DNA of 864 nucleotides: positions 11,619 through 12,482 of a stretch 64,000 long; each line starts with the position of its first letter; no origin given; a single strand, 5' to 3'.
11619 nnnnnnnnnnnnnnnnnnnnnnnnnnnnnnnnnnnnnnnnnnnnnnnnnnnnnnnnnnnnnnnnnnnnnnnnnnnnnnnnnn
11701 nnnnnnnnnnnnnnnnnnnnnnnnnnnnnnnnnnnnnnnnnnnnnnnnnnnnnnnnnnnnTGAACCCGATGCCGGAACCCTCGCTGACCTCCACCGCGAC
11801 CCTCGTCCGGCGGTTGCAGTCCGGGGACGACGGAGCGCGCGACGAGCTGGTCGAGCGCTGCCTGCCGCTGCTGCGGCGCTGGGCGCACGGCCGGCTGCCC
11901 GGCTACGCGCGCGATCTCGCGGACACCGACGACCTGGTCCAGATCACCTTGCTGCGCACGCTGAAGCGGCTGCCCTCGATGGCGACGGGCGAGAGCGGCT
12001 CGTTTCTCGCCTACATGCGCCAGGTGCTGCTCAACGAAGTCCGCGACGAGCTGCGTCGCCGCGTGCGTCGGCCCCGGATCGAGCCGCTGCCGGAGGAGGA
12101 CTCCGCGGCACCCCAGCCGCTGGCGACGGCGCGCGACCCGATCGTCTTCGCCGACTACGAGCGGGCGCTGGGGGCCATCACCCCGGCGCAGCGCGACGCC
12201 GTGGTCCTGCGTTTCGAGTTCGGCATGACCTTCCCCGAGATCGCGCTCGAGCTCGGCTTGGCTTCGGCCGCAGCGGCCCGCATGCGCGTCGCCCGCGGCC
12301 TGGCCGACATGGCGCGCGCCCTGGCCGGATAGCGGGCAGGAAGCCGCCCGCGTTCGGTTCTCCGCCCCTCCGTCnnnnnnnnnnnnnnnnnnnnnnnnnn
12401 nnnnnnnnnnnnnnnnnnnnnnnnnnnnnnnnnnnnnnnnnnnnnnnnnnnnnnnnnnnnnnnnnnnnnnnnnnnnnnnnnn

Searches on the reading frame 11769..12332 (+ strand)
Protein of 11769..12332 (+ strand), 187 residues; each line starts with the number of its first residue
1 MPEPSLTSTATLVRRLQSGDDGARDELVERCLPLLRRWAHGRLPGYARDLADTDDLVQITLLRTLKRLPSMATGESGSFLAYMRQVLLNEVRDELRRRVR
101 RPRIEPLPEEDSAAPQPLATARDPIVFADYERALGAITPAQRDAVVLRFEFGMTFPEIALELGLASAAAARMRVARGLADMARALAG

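Call 32: find_encoding_contigs(protein=window:11769-12332:+, flank=10000, max_places=10)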
Protein window:11769-12332:+ (187 aa): no gene with exactly this product is on record in the collection.

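Call 34: search_protein_families(library=pfam, proteins=[window:11769-12332:+], max_evalue=0.01)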
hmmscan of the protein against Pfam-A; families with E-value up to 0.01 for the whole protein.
window:11769-12332:+ (187 aa): 5 families
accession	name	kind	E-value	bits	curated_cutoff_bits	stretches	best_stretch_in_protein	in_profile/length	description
PF04542.20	Sigma70_r2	-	2.4e-11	43.7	24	1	27-100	1-70/71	Sigma-70 region 2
PF08281.18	Sigma70_r4_2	-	3.5e-08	33.4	25.7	1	130-179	4-52/54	Sigma-70, region 4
PF07638.17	Sigma70_ECF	-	4.4e-06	27.2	21.1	1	9-176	4-176/185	ECF sigma factor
PF04545.22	Sigma70_r4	-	0.00014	21.7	24.1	1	133-178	1-45/50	Sigma-70, region 4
PF22980.2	Myb_DNA-bind_8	-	0.0051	16.5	27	1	155-176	22-43/50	Myb-like DNA-binding domain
